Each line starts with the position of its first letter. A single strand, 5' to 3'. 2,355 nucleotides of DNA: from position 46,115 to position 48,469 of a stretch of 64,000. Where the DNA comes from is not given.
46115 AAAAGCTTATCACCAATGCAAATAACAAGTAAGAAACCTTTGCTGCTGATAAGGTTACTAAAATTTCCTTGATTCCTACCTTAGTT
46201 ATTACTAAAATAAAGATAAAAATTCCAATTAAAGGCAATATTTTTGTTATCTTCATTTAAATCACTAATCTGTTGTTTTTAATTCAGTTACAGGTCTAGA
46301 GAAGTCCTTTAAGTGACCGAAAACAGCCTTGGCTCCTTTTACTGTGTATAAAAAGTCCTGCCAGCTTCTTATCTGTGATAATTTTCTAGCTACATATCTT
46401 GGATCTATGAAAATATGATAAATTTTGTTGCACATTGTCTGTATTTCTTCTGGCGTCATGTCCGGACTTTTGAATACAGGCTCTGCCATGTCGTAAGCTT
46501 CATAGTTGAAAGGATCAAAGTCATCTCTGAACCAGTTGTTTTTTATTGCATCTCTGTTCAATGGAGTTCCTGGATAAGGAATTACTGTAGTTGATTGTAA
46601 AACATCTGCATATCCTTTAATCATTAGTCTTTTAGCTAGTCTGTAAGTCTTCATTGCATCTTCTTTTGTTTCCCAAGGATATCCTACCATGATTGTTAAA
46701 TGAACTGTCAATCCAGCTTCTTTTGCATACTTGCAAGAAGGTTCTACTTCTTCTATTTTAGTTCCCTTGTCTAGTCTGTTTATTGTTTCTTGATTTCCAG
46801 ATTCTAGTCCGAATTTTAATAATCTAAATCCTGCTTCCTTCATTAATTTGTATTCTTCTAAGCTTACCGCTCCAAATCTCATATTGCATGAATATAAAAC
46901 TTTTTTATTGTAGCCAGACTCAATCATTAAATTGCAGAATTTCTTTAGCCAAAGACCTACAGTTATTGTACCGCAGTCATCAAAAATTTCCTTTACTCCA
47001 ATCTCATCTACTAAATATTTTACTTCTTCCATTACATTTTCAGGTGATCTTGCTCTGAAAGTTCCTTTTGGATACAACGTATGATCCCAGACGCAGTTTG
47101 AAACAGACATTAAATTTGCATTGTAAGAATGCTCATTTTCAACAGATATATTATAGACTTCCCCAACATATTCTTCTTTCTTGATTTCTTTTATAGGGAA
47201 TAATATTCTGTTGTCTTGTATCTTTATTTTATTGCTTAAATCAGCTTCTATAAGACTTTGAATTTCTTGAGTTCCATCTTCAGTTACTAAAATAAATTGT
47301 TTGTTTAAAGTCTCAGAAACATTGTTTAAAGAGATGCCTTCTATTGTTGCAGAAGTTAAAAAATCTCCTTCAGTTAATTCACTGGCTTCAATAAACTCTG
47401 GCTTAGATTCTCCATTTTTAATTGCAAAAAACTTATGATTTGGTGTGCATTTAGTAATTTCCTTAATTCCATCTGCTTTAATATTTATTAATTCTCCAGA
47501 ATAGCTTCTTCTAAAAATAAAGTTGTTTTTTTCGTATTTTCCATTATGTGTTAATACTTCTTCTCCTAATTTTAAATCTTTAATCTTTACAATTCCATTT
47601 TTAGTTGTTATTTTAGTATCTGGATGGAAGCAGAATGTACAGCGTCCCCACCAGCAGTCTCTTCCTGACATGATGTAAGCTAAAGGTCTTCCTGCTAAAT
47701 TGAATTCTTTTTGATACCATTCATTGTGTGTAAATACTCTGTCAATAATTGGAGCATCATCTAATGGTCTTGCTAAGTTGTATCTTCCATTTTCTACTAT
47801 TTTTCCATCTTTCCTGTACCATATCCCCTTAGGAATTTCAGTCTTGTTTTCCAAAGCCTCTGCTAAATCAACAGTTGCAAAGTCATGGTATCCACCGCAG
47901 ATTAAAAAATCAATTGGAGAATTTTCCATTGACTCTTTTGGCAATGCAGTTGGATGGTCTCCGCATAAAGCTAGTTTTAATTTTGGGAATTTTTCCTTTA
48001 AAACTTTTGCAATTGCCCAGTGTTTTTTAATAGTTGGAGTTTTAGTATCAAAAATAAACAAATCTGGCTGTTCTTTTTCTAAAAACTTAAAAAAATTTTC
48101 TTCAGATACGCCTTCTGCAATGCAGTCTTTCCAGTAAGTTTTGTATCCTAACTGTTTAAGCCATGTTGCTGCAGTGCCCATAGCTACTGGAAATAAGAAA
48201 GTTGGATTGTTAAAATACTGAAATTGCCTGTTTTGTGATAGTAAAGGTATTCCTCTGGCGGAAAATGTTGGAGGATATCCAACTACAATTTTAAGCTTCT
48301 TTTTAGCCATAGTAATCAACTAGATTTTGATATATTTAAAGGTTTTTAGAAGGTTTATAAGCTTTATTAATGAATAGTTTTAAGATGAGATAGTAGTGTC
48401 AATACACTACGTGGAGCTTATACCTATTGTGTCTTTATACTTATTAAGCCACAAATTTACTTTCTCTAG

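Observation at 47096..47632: Mini-intein inserted inside the [4Fe-4S]-binding cysteine motif of a B12-radical SAM enzyme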

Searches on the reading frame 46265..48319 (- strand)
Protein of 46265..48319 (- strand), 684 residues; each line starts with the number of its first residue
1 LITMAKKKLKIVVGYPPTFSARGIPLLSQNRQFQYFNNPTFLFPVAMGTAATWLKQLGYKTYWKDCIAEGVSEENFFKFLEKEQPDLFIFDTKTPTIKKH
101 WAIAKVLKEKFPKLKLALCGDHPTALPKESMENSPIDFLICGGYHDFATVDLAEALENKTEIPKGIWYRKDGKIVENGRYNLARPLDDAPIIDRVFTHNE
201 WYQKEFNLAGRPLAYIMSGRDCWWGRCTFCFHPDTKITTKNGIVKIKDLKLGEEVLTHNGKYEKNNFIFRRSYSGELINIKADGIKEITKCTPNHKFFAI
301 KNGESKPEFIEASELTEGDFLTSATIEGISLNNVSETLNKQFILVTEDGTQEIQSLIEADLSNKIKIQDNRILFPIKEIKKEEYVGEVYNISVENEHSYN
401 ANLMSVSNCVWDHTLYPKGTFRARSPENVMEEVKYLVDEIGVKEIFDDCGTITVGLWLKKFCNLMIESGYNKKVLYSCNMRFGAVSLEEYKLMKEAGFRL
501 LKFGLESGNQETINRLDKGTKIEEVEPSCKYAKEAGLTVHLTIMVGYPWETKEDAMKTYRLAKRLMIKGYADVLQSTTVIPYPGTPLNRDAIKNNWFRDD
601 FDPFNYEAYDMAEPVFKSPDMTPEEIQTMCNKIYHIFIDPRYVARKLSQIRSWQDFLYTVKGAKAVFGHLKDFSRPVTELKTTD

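Call 5: search_protein_families(library=ncbifam, proteins=[window:46265-48319:-], max_evalue=1)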
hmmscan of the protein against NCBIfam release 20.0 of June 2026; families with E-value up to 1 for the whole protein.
window:46265-48319:- (684 aa): 29 families (the best 25 are shown)
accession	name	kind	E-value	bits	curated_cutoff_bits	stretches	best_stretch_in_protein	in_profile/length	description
TIGR03471.1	HpnJ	equivalog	1.8e-51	175.5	577.6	2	407-655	211-452/472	hopanoid biosynthesis associated radical SAM protein HpnJ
TIGR02026.1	BchE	equivalog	4.2e-31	108.4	481.35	2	420-637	218-427/497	magnesium-protoporphyrin IX monomethyl ester anaerobic oxidative cyclase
TIGR03975.1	rSAM_ocin_1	subfamily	3e-16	59.1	281.85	2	420-559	289-424/606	RiPP maturation radical SAM C-methyltransferase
TIGR04072.2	rSAM_ladder_B12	equivalog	3.1e-16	59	360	2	349-602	129-383/443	lipid biosynthesis B12-binding/radical SAM protein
TIGR04479.1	bcpD_PhpK_rSAM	subfamily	3.3e-16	58.8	600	1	418-562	263-406/504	PhpK family radical SAM P-methyltransferase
TIGR04014.1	B12_SAM_MJ_0865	equivalog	1.8e-15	56.7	360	1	421-595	186-362/434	methyl-coenzyme M reductase glutamine C-methyltransferase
NF050148.1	rSAM_ApyD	equivalog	1.9e-15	56.3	750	2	420-595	224-397/645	RiPP biosynthesis radical SAM protein ApyD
TIGR04013.1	B12_SAM_MJ_1487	hypoth_equivalog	7.9e-15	54.6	251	2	499-589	267-355/382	TIGR04013 family B12-binding domain/radical SAM domain-containing protein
NF038361.1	rSAM_Sden_1168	equivalog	2e-13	49.7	575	2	420-570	306-456/560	Sden_1168 family B12-binding radical SAM P-methyltransferase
TIGR04190.1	B12_SAM_Ta0216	equivalog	1.9e-11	43.3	500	2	42-191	35-190/554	TIGR04190 family B12-binding domain/radical SAM domain protein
TIGR03960.1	rSAM_fuse_unch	hypoth_equivalog_domain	2.4e-09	36.3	462.3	1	421-575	278-433/605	TIGR03960 family B12-binding radical SAM protein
TIGR01445.1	intein_Nterm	domain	2.9e-09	37.8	24.5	1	230-298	1-82/83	intein N-terminal splicing region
NF033070.1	rSAM_AprD4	equivalog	2.2e-08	33.4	500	1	472-608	272-407/456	AprD4 family radical SAM diol-dehydratase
TIGR04385.1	B12_rSAM_cofa1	equivalog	1.9e-07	30.7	450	1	370-565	178-364/438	B12 lower ligand biosynthesis radical SAM protein BzaD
NF045703.1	rSAM_Tes_intein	exception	2.9e-07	28.7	1700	2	260-335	214-286/1040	tetraether lipid synthase Tes, intein-containing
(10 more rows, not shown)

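Call 6: search_protein_families(library=pfam, proteins=[window:46265-48319:-], max_evalue=1)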
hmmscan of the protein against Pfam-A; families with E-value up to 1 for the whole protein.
window:46265-48319:- (684 aa): 6 families
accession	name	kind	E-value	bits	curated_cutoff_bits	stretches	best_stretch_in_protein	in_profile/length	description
PF04055.27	Radical_SAM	-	3.3e-16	60.3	29.5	1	417-562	21-166/166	Radical SAM superfamily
PF14890.11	Intein_splicing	-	1.8e-11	44.5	35.8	1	244-406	10-153/155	Intein splicing domain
PF13403.11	Hint_2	-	2.1e-06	28.6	28.4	1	230-276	2-48/147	Hint domain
PF02310.24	B12-binding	-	0.00011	22.5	32.1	1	50-142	20-111/121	B12 binding domain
PF14623.11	Vint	-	0.015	15.5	27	0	230-263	2-36/166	Hint-domain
PF01079.26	Hint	-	0.016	15.2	29.7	1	228-323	11-116/213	Hint module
